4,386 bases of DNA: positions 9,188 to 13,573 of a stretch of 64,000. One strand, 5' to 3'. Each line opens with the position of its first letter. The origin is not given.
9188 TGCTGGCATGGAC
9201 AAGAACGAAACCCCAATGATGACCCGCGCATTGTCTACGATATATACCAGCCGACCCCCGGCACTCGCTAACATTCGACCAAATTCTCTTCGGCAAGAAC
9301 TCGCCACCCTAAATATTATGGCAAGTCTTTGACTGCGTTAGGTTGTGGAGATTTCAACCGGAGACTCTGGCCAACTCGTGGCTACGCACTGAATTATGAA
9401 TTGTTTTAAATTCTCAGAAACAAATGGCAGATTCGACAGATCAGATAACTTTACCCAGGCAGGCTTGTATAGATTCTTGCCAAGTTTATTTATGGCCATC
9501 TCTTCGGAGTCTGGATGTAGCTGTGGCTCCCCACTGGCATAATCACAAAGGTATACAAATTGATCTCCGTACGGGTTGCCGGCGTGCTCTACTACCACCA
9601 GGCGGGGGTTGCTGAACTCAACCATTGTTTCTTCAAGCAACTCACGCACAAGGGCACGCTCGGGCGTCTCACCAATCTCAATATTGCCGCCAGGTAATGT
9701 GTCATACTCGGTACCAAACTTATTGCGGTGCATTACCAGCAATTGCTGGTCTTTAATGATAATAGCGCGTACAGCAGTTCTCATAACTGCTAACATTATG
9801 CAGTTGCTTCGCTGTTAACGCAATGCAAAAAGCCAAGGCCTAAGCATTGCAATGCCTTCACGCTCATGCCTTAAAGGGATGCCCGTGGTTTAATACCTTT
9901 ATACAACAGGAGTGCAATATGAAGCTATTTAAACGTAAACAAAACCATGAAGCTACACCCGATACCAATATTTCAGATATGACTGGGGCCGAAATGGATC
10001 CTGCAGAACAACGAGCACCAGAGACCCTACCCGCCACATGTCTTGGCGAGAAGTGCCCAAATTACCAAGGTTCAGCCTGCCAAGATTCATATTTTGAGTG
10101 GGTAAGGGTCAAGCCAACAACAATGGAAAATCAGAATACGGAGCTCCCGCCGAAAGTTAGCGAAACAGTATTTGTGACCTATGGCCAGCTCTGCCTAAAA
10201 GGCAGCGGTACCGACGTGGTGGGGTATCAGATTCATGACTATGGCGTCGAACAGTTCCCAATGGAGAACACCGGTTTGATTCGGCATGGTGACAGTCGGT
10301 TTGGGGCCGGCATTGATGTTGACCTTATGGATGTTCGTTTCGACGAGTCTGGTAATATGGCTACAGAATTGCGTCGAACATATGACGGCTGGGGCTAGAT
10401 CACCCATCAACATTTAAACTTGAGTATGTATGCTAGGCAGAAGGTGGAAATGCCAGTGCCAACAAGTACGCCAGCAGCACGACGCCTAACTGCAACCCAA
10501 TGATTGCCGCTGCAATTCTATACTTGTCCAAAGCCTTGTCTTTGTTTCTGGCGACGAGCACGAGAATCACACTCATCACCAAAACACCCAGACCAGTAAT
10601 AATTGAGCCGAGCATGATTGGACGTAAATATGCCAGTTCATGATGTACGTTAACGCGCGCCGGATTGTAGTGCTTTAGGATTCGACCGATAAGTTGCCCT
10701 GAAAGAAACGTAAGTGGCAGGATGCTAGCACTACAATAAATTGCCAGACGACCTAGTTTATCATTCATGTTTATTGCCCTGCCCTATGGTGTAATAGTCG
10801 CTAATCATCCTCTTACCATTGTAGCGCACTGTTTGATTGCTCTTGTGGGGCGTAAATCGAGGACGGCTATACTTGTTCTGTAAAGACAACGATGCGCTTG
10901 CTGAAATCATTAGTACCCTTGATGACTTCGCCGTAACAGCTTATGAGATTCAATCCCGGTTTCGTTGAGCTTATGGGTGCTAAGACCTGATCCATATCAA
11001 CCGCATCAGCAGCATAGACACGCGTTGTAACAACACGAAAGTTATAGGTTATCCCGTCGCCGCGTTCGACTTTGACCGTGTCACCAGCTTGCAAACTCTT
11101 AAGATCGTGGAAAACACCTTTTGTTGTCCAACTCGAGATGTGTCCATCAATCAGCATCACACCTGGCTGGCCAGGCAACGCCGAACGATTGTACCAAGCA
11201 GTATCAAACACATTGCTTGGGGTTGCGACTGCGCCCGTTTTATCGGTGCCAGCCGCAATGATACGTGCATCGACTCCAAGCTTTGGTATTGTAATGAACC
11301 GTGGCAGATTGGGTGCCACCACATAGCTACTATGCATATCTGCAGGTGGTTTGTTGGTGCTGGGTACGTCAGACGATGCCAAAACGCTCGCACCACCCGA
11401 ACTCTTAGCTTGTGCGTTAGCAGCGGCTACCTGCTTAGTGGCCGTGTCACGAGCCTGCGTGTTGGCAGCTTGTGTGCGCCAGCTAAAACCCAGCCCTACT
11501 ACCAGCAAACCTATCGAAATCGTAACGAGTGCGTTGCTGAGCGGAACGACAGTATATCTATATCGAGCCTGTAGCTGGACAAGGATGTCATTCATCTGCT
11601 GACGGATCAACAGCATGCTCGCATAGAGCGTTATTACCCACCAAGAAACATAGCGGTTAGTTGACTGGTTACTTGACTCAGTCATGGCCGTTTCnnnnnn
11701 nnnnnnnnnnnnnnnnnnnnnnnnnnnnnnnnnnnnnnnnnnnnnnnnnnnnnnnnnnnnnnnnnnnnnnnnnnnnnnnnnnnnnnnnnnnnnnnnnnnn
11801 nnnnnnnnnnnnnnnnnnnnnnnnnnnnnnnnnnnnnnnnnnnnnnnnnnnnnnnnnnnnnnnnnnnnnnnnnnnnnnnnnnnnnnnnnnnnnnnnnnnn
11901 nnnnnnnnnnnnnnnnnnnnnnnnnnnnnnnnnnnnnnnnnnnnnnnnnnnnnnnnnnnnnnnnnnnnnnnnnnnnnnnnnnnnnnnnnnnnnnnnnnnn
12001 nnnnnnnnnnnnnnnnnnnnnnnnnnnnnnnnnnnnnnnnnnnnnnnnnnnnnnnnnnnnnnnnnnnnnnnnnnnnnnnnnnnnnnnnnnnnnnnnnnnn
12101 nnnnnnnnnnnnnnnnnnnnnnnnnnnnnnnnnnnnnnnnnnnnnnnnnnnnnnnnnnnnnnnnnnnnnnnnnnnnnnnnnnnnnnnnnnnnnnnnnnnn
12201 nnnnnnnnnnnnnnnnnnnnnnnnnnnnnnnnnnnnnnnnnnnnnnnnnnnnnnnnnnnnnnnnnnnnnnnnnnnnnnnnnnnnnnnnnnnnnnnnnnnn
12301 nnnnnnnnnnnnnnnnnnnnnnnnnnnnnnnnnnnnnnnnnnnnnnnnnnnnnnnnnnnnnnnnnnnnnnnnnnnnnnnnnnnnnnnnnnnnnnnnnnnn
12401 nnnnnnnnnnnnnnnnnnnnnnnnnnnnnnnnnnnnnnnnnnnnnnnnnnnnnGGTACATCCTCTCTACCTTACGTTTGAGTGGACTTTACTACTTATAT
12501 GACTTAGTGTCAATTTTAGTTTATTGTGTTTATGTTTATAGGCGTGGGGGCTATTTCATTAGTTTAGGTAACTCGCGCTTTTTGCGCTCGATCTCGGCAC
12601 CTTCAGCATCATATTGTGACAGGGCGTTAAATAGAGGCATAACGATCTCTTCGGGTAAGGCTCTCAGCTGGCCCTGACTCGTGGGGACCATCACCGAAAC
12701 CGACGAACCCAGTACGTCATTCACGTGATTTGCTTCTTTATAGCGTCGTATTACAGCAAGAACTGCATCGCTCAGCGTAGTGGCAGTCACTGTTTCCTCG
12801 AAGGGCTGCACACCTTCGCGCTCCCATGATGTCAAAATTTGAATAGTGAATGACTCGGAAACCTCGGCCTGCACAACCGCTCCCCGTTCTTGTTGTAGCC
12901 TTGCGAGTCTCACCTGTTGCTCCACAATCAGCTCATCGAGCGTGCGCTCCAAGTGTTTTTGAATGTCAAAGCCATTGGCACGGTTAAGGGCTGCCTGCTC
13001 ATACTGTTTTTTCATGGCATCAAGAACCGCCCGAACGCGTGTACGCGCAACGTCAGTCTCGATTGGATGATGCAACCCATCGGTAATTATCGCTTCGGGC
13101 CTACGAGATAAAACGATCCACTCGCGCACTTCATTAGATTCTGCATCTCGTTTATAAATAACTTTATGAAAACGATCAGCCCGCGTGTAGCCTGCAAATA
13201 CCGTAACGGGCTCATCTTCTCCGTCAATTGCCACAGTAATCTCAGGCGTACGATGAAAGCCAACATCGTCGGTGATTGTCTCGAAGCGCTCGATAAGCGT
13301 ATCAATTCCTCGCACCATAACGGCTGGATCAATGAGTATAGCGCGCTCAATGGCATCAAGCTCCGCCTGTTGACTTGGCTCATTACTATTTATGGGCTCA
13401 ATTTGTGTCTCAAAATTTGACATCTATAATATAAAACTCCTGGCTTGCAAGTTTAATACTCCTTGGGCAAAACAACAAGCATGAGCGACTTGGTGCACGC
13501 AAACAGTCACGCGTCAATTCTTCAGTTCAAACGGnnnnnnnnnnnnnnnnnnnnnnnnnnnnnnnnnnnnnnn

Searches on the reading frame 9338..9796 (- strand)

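Call 48: search_protein_families(library=pfam, proteins=[window:9338-9796:-], max_evalue=0.01)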
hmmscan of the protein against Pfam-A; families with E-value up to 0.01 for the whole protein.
window:9338-9796:- (152 aa): 1 family
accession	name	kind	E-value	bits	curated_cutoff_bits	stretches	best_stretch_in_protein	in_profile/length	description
PF00293.34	NUDIX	-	1.5e-14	54.6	21.1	1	6-125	3-122/134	NUDIX domain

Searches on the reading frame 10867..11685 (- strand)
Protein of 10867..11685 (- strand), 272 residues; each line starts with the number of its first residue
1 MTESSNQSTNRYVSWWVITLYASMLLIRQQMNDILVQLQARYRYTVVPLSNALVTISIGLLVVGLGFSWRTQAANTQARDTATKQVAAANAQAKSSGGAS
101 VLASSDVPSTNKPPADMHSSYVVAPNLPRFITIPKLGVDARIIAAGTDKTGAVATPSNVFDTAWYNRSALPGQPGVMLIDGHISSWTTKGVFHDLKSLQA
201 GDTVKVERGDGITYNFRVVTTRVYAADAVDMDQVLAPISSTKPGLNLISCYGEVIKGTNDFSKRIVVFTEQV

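Call 48: search_protein_families(library=pfam, proteins=[window:10867-11685:-], max_evalue=0.01)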
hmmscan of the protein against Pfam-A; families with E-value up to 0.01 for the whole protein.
window:10867-11685:- (272 aa): 1 family
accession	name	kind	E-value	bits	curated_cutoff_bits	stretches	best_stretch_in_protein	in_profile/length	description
PF04203.18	Sortase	-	3e-20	72.7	26.6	1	131-271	1-124/125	Sortase domain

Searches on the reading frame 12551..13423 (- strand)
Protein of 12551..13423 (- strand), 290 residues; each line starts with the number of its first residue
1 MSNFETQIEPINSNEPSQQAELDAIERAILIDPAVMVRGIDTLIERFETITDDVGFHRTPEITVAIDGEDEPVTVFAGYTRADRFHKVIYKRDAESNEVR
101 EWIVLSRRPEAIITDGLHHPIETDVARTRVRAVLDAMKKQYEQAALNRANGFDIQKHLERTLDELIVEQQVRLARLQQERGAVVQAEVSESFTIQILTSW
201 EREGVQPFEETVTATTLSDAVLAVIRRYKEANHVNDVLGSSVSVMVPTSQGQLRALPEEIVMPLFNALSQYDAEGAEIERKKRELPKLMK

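Call 3: search_protein_families(library=pfam, proteins=[window:12551-13423:-], max_evalue=1)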
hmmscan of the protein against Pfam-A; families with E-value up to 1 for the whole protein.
window:12551-13423:- (290 aa): 2 families
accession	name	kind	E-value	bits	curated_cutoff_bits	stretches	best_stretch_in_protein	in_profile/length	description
PF19808.4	DUF6291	-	0.057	14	27.2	0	252-279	11-38/79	Family of unknown function (DUF6291)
PF13098.12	Thioredoxin_2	-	0.22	12.3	27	1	23-88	60-103/104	Thioredoxin-like domain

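Call 48: search_protein_families(library=pfam, proteins=[window:12551-13423:-], max_evalue=0.01)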
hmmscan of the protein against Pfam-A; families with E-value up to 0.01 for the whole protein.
window:12551-13423:- (290 aa): 0 families
